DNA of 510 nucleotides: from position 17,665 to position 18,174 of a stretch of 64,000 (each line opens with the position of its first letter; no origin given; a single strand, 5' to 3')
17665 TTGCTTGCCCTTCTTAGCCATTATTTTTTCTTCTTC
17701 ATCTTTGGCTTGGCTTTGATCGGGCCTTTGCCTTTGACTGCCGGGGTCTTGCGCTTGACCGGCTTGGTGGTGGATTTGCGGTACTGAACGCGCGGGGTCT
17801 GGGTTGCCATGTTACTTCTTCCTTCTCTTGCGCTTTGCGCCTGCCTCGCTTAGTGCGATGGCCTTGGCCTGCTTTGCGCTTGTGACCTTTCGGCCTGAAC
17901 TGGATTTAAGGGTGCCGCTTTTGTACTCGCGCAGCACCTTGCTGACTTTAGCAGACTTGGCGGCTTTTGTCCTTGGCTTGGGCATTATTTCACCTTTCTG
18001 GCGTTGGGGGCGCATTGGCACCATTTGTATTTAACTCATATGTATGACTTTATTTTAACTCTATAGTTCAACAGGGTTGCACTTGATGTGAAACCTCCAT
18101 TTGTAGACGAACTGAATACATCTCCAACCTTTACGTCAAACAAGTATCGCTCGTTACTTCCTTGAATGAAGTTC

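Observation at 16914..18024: Tandem operon of four lysine-rich basic miniproteins plus a Met/Gly-rich protein between the lysis and tail modules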

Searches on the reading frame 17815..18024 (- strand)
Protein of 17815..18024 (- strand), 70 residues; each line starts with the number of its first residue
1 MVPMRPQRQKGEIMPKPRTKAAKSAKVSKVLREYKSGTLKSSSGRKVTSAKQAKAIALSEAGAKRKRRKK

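Call 3: search_protein_families(library=pfam, proteins=[window:17815-18024:-], max_evalue=1)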
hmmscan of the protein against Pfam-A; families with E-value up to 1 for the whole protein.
seq(70 aa): 1 family
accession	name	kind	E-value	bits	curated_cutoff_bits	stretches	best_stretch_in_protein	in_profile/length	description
PF20106.4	DUF6496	-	2e-07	31.7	24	1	24-64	7-50/58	Family of unknown function (DUF6496)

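Call 4: search_protein_families(library=phrogs, proteins=[window:17815-18024:-], max_evalue=1)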
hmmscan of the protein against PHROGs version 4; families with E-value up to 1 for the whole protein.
seq(70 aa): 0 families

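Call 18: search_protein_families(library=ncbifam, proteins=[window:17815-17985:-], max_evalue=1)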
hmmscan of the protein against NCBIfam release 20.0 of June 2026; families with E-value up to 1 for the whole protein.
seq(57 aa): 0 families

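Call 27: search_solved_structures(query=window:17815-17985:-, max_evalue=10)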
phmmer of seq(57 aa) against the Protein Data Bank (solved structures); distinct sequences matched with E-value up to 10: 0.

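Call 36: search_dna_similar(query=window:17815-17985:-, collection=phages, mode=protein, max_evalue=0.01, max_rows=40)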
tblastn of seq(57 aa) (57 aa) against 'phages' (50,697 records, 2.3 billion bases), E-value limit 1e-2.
Records with a match: 6; places in all: 6; records where one place covers at least 80% of the query: 1.
Best place of each record, by identity: 60-80% 3; <60% 3.
By first word of the organism name: Synechococcus 2; Vibrio 2; Caudoviricetes 1; Klebsiella 1.
By host as written in the record: Synechococcus sp. CB0101 2; - 1; Vibrio parahaemolyticus ATCC17802 1; Vibrio parahaemolyticus KCTC 2471 1; Klebsiella pneumoniae 1.
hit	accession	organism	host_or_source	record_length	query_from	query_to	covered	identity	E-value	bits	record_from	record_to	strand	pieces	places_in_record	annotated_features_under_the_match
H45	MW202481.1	Caudoviricetes sp.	Manatee Spring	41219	1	49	86%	64.0%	4e-3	38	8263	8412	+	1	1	hypothetical protein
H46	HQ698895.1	Synechococcus phage S-CBS4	Synechococcus sp. CB0101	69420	18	55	67%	57.9%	1e-5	45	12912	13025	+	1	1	hypothetical protein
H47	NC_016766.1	Synechococcus phage S-CBS4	Synechococcus sp. CB0101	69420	18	55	67%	57.9%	1e-5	45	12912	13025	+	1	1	hypothetical protein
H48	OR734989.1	Vibrio phage vB_VpP_1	Vibrio parahaemolyticus ATCC17802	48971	18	49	56%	65.6%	2e-4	42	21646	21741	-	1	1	coil containing protein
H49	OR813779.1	Vibrio phage vB_VpM-pA2SJ1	Vibrio parahaemolyticus KCTC 2471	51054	18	56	68%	51.3%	2e-3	39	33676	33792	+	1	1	hypothetical protein | portal protein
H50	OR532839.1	Klebsiella phage RCIP0045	Klebsiella pneumoniae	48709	18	48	54%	64.5%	7e-5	43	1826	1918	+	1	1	none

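Call 76: find_related_loci(query=A2, collection=genome_contigs, flank=4000)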
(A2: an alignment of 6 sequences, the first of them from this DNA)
Query A2 (57 aa) in genome_contigs; peptide patterns used: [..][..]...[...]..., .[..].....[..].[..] (x = any residue, [..] = any of these).
600 stretches matched a pattern (row limit reached: there are more); 374 encode a relative of the query (tblastn E <= 1e-3); the best 80 are kept; 80 distinct loci.
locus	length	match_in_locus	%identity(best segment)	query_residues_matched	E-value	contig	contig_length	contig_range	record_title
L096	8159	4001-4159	64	1-52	6e-15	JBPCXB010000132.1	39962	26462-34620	MAG: Gammaproteobacteria bacterium isolate MAG_seacave_119 S1Ck127_9165545, whole genome shotgun sequence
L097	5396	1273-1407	70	6-52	5e-14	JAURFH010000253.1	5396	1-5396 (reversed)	MAG: Verrucomicrobiota bacterium isolate SFB_3D_100_87 NODE_254_length_5396_cov_6.596729, whole genome shotgun sequence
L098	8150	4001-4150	64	6-55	8e-14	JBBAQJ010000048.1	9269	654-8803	MAG: Polynucleobacter sp. isolate EUL_190 ctg48-EUL_190, whole genome shotgun sequence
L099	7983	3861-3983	76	13-53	2e-13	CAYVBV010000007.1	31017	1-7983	MAG TPA_asm: uncultured Polynucleobacter sp. isolate SRP069133_co1_329 genome assembly, contig: NODE_1009_length_31017_c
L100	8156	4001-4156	61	1-56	2e-13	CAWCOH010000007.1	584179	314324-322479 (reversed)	MAG: uncultured Alphaproteobacteria bacterium isolate MFD04944.bin.2.63 genome assembly, contig: contig_27482, whole gen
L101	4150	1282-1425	63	1-48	5e-13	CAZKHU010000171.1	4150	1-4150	MAG TPA_asm: uncultured Syntrophus sp. isolate binchicken_co220_86 genome assembly, contig: NODE_14410_length_4150_cov_7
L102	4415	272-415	69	4-49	6e-13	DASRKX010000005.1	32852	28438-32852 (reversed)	MAG TPA_asm: Stellaceae bacterium isolate SMAG_U10173 k141_561321, whole genome shotgun sequence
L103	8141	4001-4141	70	13-56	7e-13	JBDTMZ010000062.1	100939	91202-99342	MAG: Candidatus Solibacter sp. isolate cluster3_bin.138 NODE_339_length_100939_cov_14.607767, whole genome shotgun seque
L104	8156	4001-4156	65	6-56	1e-12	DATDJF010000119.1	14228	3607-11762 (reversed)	MAG TPA_asm: Burkholderiaceae bacterium isolate SMAG_U323 k141_598939, whole genome shotgun sequence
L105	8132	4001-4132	61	6-49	1e-12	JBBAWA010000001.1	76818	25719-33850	MAG: Candidatus Methylacidiphilales bacterium isolate EUL_337 ctg1-EUL_337, whole genome shotgun sequence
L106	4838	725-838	71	11-48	2e-12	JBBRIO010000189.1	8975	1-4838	MAG: Bryobacterales bacterium isolate Co_metawrap_2796 Cmw_2796_k141_19212567_length_8975_cov_7.0000, whole genome shotg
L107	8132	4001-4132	66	13-56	2e-12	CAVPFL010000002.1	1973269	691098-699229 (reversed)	MAG: uncultured Alphaproteobacteria bacterium isolate MFD10071.bin.1.145 genome assembly, contig: contig_26096, whole ge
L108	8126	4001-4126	71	7-48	2e-12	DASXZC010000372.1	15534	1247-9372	MAG TPA_asm: Bryobacteraceae bacterium isolate SMAG_U4841 k141_2841601, whole genome shotgun sequence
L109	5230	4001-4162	56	3-56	3e-12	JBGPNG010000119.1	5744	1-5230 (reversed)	MAG: Dongiaceae bacterium isolate OBJ_0618_7090110_22 k141_4150139_length_5744_cov_13.0027, whole genome shotgun sequenc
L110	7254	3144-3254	73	12-48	3e-12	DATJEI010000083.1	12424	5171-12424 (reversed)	MAG TPA_asm: Bryobacteraceae bacterium isolate SMAG_U15429 k141_10228375, whole genome shotgun sequence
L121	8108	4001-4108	72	13-48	1e-11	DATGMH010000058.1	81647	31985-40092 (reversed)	MAG TPA_asm: Bryobacteraceae bacterium isolate SMAG_U9907 k141_373562, whole genome shotgun sequence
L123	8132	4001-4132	64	5-48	2e-11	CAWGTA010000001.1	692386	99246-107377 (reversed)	MAG: Terriglobia bacterium isolate MFD05521.bin.1.209 genome assembly, contig: contig_19180, whole genome shotgun sequen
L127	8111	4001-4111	70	12-48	2e-11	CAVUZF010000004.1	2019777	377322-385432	MAG: Bryobacterales bacterium isolate MFD05512.bin.2.137 genome assembly, contig: contig_7249, whole genome shotgun sequ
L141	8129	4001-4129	65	6-48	5e-11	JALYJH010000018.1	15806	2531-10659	MAG: Acidobacteriota bacterium isolate HIE bin46 SD1477_NODE_330_length_15806_cov_1.833408, whole genome shotgun sequenc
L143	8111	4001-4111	70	12-48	5e-11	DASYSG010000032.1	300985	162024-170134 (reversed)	MAG TPA_asm: Bryobacteraceae bacterium isolate SMAG_U4532 k141_671817, whole genome shotgun sequence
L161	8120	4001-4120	68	9-48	1e-10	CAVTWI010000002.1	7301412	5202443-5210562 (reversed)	MAG: Bryobacterales bacterium isolate MFD09671.bin.2.104 genome assembly, contig: contig_3048, whole genome shotgun sequ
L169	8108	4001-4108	75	13-48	2e-10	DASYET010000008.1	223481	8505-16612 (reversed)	MAG TPA_asm: Bryobacteraceae bacterium isolate SMAG_U4994 k141_1617620, whole genome shotgun sequence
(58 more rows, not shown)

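Call 78: search_protein_families(library=pfam, proteins=[L110:2400-3032:-, L161:669-1502:-, L123:3336-3950:+, L141:5124-5669:+, L121:5461-6054:-, L161:3008-3205:-, L169:4242-4733:+, L121:4854-5549:-, L127:613-1416:+, L143:4483-5454:-], max_evalue=0.001)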
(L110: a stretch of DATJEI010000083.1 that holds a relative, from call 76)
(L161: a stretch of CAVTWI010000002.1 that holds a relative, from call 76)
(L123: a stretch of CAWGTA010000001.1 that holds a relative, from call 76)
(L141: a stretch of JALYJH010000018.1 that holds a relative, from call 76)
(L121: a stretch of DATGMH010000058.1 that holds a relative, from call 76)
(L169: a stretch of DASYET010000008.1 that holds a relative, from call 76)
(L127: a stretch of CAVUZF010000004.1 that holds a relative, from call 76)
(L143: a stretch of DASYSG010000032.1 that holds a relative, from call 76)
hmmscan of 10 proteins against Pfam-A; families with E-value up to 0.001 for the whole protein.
L110:2400-3032:- (210 aa): 1 family
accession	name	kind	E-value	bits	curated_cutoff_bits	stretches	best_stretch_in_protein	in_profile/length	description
PF03167.25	UDG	-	1.9e-37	128.9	24.3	1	44-204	1-141/141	Uracil DNA glycosylase superfamily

L161:669-1502:- (277 aa): 1 family
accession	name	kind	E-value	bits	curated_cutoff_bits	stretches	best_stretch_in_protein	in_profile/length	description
PF02735.22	Ku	-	7e-46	157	25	1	11-189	1-189/190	Ku70/Ku80 beta-barrel domain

L123:3336-3950:+ (204 aa): 1 family
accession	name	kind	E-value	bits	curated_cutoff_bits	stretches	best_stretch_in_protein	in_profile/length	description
PF01814.28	Hemerythrin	-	1.3e-16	61.7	25.3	1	10-125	1-127/127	Hemerythrin HHE cation binding domain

L141:5124-5669:+ (181 aa): 1 family
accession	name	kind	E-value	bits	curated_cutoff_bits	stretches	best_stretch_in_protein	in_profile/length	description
PF00719.24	Pyrophosphatase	-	1.2e-36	126.3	23.5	1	20-174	1-151/153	Inorganic pyrophosphatase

L121:5461-6054:- (197 aa): 1 family
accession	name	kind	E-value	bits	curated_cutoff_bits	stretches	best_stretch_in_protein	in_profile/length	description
PF05974.18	DUF892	-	7.4e-55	185.8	23.7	1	6-157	2-154/159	Domain of unknown function (DUF892)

L161:3008-3205:- (65 aa): 0 families

L169:4242-4733:+ (163 aa): 2 families
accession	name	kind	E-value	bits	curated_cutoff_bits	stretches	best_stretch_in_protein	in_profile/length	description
PF13628.12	DUF4142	-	5.2e-44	150.3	27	1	21-155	2-137/138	Domain of unknown function (DUF4142)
PF03713.19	DUF305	-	7.5e-08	33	27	1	37-142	16-136/151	Domain of unknown function (DUF305)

L121:4854-5549:- (231 aa): 3 families
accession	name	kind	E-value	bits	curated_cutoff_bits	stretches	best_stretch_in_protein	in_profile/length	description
PF01965.30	DJ-1_PfpI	-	4.5e-58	196.2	26.6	1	44-212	1-165/165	DJ-1/PfpI family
PF18011.7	Catalase_C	-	3.1e-05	24.1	24.6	1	43-160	2-116/150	C-terminal domain found in long catalases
PF00117.34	GATase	-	0.00013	22.1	22.8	1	96-157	28-88/190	Glutamine amidotransferase class-I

L127:613-1416:+ (267 aa): 1 family
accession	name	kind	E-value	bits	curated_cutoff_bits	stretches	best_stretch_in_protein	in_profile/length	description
PF00072.30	Response_reg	-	6e-14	52.6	30.2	1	136-252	2-108/111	Response regulator receiver domain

L143:4483-5454:- (323 aa): 1 family
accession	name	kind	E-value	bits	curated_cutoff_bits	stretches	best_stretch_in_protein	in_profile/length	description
PF00248.27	Aldo_ket_red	-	3.2e-33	115.5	24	1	28-228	2-201/291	Aldo/keto reductase family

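Call 83: get_annotated_region(hit=H49, flank=2500)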
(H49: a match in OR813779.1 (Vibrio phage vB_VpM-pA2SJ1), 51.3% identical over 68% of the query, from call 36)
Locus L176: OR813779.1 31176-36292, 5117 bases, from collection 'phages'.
description: Vibrio phage vB_VpM-pA2SJ1, complete genome.
organism: Vibrio phage vB_VpM-pA2SJ1 (NCBI taxid 3095964)
taxonomy: Viruses; Duplodnaviria; Heunggongvirae; Uroviricota; Caudoviricetes
host: Vibrio parahaemolyticus KCTC 2471; source: shellfish; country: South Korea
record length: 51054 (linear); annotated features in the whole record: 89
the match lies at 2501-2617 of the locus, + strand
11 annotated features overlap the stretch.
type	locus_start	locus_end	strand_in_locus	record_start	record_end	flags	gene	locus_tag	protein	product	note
CDS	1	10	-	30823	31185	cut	-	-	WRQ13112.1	hypothetical protein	-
CDS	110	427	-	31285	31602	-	-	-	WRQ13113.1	hypothetical protein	-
CDS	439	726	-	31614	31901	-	-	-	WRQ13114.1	hypothetical protein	-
CDS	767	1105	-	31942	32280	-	-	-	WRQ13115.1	hypothetical protein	-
CDS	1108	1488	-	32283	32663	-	-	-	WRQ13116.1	hypothetical protein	-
CDS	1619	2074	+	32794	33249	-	-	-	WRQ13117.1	lysin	-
CDS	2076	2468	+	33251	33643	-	-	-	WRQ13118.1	TMhelix containing protein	-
CDS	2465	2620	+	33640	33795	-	-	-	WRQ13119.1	hypothetical protein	-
CDS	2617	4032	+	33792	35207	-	-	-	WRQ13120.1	portal protein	-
CDS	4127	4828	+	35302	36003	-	-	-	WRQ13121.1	head morphogenesis domain protein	-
CDS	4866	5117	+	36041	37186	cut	-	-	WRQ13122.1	head maturation protease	-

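Call 84: get_annotated_region(hit=H48, flank=2500)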
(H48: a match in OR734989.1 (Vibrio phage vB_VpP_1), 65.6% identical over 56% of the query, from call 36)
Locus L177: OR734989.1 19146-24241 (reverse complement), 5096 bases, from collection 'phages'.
description: Vibrio phage vB_VpP_1, complete genome.
organism: Vibrio phage vB_VpP_1 (NCBI taxid 3092672)
taxonomy: Viruses; Duplodnaviria; Heunggongvirae; Uroviricota; Caudoviricetes
host: Vibrio parahaemolyticus ATCC17802; source: oyster; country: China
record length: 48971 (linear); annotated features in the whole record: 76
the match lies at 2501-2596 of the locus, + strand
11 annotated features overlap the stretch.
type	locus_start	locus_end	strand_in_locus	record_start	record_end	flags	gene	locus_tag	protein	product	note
CDS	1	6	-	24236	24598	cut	-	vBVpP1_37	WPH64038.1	hypothetical protein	-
CDS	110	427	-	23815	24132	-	-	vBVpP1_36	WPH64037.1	hypothetical protein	-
CDS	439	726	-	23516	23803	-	-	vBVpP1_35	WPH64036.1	carbon storage regulator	-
CDS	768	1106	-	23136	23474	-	-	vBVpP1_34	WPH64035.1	hypothetical protein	-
CDS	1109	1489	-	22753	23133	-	-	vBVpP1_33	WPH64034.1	hypothetical protein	-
misc_feature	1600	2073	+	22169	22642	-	-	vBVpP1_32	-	-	similar to lysozyme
CDS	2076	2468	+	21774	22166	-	-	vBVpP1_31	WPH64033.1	hypothetical protein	-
CDS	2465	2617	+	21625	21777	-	-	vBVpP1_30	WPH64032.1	coil containing protein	-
CDS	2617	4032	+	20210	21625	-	-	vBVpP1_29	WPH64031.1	coil containing protein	-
CDS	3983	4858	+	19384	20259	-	-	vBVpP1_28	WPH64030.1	phage head morphogenesis protein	-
CDS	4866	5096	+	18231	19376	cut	-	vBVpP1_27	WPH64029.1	DUF2213 domain-containing protein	-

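Call 85: get_annotated_region(hit=H46, flank=2500)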
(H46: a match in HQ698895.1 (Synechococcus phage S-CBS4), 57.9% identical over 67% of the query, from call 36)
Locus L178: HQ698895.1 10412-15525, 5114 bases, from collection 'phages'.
description: Synechococcus phage S-CBS4, complete genome.
organism: Synechococcus phage S-CBS4 (NCBI taxid 756275)
taxonomy: Viruses; Duplodnaviria; Heunggongvirae; Uroviricota; Caudoviricetes
host: Synechococcus sp. CB0101; source: -; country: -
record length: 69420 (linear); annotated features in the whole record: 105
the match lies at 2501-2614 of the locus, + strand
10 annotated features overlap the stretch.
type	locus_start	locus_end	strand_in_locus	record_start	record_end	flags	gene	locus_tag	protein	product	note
CDS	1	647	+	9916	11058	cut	-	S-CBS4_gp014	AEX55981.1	glycosyl transferase group I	-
CDS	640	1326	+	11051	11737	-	-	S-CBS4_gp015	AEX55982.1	hypothetical protein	-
CDS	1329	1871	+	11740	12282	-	-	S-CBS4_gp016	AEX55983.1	methyltransferase type II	-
CDS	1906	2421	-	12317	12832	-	-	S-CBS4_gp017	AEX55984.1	HNH endonuclease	-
CDS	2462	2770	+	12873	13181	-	-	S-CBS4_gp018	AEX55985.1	hypothetical protein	-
CDS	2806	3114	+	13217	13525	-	-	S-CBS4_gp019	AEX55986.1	hypothetical protein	-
CDS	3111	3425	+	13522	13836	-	-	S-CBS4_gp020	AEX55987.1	hypothetical protein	-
CDS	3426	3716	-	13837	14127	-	-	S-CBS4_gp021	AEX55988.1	transcriptional regulator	-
CDS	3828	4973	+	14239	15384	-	-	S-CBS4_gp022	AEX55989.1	putative head protein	-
CDS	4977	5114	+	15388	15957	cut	-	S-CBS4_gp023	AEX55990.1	hypothetical protein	-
